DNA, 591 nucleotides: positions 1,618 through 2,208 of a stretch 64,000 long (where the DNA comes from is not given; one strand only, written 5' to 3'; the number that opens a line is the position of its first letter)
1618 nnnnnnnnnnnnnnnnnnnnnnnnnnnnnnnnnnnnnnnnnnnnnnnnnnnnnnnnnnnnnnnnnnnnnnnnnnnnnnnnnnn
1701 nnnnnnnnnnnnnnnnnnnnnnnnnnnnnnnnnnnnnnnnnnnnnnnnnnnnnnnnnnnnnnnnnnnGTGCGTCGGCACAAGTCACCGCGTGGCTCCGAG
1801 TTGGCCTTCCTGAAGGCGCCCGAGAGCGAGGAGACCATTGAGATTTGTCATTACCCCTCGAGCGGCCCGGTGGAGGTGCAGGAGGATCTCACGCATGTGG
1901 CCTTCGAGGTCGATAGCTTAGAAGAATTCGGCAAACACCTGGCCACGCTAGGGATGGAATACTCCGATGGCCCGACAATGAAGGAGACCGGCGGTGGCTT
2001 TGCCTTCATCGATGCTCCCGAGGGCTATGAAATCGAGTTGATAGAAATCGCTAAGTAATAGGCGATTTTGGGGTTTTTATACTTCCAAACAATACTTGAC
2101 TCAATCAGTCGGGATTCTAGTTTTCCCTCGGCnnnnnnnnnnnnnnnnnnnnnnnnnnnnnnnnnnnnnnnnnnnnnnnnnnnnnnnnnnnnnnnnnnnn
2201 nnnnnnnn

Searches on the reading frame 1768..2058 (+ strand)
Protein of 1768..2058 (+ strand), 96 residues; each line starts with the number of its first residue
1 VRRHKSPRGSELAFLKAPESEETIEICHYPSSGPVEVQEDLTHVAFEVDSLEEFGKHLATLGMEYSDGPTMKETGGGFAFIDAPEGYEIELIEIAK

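Call 55: search_protein_families(library=pfam, max_evalue=0.00001, proteins=[window:1768-2058:+])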
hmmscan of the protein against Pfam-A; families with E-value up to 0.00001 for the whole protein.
window:1768-2058:+ (96 aa): 1 family
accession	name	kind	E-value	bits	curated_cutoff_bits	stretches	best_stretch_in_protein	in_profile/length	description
PF00903.31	Glyoxalase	-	8.8e-07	29.8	20.6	1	9-91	36-121/121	Glyoxalase/Bleomycin resistance protein/Dioxygenase superfamily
